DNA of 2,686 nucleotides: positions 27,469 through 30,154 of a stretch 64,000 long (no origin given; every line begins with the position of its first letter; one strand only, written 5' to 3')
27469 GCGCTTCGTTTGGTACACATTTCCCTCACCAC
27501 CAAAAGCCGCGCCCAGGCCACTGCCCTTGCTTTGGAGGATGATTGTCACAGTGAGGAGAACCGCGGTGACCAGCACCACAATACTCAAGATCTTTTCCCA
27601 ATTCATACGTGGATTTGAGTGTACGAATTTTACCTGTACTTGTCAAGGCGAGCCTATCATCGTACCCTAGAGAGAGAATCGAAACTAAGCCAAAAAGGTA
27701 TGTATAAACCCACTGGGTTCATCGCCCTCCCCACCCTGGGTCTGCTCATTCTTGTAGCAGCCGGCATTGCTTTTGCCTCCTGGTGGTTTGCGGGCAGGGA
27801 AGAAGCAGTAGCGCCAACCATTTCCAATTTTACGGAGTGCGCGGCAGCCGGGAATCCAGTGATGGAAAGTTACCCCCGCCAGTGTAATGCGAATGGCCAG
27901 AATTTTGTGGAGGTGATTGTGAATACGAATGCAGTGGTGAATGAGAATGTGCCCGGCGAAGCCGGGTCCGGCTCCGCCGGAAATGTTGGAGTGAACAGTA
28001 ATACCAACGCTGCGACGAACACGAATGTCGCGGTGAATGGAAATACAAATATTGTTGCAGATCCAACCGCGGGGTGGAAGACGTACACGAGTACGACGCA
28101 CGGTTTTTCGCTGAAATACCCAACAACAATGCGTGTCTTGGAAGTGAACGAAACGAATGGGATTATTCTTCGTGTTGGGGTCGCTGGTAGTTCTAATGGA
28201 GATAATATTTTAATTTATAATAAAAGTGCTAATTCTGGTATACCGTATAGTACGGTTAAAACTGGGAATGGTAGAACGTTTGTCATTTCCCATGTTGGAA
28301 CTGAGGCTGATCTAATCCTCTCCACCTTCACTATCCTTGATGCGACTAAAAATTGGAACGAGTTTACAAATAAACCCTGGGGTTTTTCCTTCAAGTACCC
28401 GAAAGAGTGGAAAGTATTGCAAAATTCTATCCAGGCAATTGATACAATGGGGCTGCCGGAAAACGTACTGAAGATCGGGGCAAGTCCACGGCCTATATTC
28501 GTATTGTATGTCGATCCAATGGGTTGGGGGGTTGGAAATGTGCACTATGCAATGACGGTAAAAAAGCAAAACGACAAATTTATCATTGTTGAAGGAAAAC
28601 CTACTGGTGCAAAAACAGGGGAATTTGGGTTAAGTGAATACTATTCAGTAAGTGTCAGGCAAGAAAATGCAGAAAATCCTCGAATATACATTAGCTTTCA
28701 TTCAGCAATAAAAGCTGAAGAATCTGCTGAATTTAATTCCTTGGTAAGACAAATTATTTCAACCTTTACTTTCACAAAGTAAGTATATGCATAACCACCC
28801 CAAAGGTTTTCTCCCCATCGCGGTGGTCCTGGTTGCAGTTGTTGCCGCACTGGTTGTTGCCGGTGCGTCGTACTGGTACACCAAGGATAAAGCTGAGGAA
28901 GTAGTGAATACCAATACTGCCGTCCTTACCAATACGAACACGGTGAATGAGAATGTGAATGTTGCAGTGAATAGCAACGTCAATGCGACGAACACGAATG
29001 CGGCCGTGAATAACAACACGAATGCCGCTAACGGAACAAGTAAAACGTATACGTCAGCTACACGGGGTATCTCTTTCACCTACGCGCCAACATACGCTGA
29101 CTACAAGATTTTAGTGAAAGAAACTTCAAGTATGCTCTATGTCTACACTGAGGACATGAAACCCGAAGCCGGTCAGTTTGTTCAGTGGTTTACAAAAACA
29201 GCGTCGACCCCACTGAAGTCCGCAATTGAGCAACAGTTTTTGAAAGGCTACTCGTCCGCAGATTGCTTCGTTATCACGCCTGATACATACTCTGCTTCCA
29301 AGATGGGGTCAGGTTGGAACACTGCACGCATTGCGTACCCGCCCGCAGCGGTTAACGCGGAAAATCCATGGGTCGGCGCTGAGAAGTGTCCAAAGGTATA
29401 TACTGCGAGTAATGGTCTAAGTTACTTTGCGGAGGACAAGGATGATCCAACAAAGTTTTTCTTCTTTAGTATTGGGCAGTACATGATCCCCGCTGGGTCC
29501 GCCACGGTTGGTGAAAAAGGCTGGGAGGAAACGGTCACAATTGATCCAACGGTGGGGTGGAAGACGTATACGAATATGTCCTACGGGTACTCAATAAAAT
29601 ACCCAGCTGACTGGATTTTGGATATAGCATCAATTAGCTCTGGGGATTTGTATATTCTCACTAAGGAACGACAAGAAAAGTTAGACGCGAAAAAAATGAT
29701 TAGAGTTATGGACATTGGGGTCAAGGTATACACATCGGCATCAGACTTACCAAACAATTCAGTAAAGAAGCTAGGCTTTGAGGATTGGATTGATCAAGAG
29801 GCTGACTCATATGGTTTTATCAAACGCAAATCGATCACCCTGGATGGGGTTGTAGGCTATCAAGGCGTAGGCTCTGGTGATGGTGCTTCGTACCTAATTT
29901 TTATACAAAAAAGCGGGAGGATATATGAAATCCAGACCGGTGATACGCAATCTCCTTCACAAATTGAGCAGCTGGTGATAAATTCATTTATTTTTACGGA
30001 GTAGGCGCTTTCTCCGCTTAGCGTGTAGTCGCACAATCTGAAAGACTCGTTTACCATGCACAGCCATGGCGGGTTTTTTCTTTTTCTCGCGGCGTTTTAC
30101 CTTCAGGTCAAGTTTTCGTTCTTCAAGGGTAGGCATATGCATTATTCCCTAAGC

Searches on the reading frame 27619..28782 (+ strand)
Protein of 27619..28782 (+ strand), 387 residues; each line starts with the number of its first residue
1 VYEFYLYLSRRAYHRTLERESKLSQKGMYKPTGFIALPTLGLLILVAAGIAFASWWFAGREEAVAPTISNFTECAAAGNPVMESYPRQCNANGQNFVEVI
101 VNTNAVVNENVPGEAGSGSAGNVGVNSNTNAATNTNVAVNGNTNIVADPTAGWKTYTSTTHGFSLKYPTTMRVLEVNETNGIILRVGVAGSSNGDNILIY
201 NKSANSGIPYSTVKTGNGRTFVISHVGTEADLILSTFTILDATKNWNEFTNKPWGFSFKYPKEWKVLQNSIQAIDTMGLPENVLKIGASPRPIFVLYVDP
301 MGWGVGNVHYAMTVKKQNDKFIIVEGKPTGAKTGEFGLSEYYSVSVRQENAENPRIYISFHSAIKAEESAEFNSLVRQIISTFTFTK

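Call 69: search_protein_families(library=pfam, proteins=[window:27619-28782:+], max_evalue=0.001)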
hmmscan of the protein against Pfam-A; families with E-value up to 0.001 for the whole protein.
window:27619-28782:+ (387 aa): 2 families
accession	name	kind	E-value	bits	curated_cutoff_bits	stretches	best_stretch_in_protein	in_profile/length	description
PF18933.6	PsbP_2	-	5.2e-06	27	27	0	241-268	39-66/184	PsbP-like protein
PF01789.22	PsbP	-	0.00077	20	23.5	0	245-268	2-25/155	PsbP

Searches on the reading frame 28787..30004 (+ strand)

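Call 69: search_protein_families(library=pfam, proteins=[window:28787-30004:+], max_evalue=0.001)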
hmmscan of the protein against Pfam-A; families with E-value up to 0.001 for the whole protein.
window:28787-30004:+ (405 aa): 1 family
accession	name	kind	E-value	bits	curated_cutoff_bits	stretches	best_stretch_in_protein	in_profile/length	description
PF18933.6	PsbP_2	-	6e-07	30.1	27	1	248-401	34-182/184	PsbP-like protein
